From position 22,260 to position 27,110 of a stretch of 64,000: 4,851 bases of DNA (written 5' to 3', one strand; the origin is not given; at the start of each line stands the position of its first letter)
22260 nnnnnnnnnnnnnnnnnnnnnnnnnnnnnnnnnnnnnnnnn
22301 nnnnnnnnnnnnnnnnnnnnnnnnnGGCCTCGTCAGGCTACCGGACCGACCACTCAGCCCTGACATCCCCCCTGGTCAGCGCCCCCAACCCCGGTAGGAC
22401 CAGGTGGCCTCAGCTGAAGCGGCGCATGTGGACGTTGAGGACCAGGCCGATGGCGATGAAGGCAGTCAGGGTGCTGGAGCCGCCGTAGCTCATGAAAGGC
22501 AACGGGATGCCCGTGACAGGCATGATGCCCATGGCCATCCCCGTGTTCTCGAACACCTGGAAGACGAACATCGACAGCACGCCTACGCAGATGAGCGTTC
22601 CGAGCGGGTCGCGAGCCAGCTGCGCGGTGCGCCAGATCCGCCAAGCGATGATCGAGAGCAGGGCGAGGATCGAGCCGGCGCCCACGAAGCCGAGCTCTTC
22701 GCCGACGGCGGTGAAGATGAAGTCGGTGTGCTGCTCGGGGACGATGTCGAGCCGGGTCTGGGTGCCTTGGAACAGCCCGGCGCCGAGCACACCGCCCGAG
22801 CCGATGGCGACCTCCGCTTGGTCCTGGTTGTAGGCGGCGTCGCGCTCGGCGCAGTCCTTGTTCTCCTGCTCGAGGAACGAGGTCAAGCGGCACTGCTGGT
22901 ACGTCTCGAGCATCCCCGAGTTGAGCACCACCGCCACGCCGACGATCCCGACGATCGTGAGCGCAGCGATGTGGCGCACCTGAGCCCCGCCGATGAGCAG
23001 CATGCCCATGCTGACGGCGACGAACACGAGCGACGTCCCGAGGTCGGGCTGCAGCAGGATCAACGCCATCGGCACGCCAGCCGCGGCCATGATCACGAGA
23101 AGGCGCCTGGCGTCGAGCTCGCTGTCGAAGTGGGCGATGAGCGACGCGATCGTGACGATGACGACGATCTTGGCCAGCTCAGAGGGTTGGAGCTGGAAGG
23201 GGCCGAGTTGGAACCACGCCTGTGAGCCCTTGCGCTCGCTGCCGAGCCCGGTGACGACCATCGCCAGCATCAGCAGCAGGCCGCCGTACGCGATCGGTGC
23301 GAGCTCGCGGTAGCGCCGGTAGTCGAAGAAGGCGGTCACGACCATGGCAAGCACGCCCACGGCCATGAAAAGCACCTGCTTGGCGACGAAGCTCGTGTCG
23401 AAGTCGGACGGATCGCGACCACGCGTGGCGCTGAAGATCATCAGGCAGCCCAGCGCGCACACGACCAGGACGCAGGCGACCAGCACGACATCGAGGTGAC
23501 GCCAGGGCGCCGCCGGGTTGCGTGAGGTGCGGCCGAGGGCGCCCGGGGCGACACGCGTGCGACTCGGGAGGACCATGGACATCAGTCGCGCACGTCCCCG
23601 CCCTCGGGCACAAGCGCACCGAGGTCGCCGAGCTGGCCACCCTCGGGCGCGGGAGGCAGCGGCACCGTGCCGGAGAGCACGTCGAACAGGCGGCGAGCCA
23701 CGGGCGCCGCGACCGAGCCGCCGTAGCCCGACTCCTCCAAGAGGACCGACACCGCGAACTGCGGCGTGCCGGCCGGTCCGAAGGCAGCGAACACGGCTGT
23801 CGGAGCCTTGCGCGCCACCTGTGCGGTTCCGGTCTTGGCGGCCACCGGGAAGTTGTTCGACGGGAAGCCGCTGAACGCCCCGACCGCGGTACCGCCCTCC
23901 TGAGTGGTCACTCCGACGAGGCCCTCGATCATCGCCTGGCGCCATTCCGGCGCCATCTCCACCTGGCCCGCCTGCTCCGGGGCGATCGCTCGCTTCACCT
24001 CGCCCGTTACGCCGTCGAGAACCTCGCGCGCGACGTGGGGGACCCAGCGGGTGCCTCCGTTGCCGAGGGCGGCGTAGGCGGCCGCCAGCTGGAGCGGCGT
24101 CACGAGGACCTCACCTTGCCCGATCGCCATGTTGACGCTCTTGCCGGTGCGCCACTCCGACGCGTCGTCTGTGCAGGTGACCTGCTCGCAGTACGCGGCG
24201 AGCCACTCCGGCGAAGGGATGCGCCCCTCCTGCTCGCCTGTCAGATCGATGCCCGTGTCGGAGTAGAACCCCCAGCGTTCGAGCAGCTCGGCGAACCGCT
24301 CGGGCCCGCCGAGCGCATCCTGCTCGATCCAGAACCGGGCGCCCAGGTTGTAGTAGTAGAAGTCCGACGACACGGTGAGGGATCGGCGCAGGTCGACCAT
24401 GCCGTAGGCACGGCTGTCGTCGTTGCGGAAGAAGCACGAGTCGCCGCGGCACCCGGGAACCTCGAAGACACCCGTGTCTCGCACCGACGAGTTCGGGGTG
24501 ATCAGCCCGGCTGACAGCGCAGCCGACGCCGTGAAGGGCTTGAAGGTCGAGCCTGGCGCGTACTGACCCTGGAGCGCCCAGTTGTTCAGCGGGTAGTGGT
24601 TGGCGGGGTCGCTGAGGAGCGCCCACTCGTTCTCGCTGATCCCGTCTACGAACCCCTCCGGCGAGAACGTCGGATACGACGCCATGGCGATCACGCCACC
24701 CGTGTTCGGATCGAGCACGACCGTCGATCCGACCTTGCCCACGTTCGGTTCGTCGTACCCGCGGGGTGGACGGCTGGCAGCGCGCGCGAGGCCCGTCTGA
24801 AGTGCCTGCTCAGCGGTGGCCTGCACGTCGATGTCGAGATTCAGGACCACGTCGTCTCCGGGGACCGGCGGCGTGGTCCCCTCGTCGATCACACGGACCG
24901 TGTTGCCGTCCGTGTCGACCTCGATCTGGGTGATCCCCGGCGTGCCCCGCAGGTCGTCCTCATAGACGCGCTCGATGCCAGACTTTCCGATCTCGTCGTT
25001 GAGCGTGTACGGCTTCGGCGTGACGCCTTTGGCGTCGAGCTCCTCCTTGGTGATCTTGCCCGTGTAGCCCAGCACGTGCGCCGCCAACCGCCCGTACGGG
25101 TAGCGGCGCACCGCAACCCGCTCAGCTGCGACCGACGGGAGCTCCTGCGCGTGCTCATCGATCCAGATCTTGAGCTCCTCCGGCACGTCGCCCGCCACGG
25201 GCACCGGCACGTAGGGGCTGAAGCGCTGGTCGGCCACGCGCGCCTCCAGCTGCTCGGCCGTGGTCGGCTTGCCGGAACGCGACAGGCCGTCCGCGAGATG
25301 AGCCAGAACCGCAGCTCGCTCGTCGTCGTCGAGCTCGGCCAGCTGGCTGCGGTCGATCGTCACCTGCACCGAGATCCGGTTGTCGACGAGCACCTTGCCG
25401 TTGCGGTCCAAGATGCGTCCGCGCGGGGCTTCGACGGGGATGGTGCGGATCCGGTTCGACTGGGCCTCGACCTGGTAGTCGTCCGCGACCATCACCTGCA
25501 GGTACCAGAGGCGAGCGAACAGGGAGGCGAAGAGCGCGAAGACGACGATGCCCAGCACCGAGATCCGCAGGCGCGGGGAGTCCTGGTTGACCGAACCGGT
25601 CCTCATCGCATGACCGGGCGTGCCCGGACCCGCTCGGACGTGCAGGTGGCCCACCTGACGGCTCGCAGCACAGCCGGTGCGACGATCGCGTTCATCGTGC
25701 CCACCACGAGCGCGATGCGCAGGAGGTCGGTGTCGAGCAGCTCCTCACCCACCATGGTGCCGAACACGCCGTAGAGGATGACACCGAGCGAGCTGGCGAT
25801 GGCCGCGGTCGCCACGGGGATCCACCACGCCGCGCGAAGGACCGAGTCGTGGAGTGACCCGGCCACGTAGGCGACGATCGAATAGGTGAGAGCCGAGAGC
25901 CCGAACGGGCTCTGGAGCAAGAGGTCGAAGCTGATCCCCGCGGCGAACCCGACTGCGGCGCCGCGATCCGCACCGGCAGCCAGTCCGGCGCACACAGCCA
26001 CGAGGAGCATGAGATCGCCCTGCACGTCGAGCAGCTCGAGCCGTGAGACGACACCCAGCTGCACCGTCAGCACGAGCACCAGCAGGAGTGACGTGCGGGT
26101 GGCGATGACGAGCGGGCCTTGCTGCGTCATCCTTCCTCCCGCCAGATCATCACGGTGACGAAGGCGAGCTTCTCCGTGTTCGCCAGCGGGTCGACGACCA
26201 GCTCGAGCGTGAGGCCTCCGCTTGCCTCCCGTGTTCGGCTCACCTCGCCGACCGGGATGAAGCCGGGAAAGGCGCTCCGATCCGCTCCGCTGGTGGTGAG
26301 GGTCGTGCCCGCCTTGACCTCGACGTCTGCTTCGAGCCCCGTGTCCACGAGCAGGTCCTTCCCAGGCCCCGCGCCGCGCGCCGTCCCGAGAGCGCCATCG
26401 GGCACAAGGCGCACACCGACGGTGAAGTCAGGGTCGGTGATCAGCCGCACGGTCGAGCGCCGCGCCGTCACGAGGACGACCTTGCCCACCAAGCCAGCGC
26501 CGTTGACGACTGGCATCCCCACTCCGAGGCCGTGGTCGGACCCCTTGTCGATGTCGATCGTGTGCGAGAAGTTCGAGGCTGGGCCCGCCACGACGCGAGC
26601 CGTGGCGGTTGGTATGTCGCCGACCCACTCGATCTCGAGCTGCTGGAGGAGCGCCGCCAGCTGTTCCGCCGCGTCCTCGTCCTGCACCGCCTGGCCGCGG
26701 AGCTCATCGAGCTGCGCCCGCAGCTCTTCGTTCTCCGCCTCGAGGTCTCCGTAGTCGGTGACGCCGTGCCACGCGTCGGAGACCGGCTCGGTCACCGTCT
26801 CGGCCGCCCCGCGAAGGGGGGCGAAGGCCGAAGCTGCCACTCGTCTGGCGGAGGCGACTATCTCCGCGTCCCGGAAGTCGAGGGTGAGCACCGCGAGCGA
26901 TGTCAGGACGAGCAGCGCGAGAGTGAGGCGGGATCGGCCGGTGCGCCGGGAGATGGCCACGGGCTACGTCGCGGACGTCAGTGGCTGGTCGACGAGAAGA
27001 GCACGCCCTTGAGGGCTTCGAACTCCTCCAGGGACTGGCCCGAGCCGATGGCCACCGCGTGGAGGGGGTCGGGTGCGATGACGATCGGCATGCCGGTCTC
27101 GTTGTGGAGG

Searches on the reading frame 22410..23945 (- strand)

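Call 17: search_protein_families(library=pfam, proteins=[window:22410-23945:-], max_evalue=0.001)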
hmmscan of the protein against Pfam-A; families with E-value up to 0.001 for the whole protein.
window:22410-23945:- (511 aa): 1 family
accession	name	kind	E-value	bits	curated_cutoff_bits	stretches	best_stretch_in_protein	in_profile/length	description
PF01098.24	FTSW_RODA_SPOVE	-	9.8e-95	318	26.4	1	155-508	4-353/356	Cell cycle protein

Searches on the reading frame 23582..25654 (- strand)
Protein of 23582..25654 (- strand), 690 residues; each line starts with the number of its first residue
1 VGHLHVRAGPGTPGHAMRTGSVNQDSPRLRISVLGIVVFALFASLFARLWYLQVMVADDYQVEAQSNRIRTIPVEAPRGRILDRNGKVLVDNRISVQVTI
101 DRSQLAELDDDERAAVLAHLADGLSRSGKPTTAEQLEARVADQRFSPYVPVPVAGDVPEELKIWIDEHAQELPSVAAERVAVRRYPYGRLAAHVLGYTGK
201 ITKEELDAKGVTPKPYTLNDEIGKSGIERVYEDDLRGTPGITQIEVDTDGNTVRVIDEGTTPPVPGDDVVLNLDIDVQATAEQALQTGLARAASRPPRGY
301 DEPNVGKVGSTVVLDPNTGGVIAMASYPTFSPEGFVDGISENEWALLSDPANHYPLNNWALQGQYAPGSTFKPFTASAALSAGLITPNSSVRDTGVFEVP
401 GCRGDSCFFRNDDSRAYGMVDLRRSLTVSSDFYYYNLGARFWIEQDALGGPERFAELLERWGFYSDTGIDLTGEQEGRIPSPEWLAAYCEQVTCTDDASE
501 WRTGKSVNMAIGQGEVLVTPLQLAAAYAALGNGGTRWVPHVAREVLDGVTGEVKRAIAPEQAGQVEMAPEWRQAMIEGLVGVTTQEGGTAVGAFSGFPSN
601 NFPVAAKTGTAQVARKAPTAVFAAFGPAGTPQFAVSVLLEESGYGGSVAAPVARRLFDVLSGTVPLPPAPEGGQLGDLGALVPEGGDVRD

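Call 17: search_protein_families(library=pfam, proteins=[window:23582-25654:-], max_evalue=0.001)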
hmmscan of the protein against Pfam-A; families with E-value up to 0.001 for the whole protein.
window:23582-25654:- (690 aa): 2 families
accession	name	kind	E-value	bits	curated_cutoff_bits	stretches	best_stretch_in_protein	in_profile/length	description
PF00905.27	Transpeptidase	-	1.1e-57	196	22.1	1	309-657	1-298/299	Penicillin binding protein transpeptidase domain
PF03717.20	PBP_dimer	-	3e-46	158.5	24.4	1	74-255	2-178/180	Penicillin-binding Protein dimerisation domain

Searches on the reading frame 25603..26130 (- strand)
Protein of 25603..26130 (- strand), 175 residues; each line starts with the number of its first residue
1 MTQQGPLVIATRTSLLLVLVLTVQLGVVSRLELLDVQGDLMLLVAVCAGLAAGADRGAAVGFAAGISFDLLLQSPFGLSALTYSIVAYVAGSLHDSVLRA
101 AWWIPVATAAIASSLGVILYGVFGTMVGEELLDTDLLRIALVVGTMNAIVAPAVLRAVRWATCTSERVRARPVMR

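Call 17: search_protein_families(library=pfam, proteins=[window:25603-26130:-], max_evalue=0.001)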
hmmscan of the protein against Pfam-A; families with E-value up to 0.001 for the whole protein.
window:25603-26130:- (175 aa): 1 family
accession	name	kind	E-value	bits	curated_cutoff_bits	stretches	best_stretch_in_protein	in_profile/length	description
PF04093.17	MreD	-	1.5e-07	32.1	24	1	16-123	12-120/158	rod shape-determining protein MreD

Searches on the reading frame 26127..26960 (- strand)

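Call 17: search_protein_families(library=pfam, proteins=[window:26127-26960:-], max_evalue=0.001)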
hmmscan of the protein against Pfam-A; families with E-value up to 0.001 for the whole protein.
window:26127-26960:- (277 aa): 1 family
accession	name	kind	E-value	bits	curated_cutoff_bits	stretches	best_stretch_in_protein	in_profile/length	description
PF04085.20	MreC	-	4.4e-32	111.3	28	1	123-271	1-146/147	Rod shape-determining protein MreC, barrel core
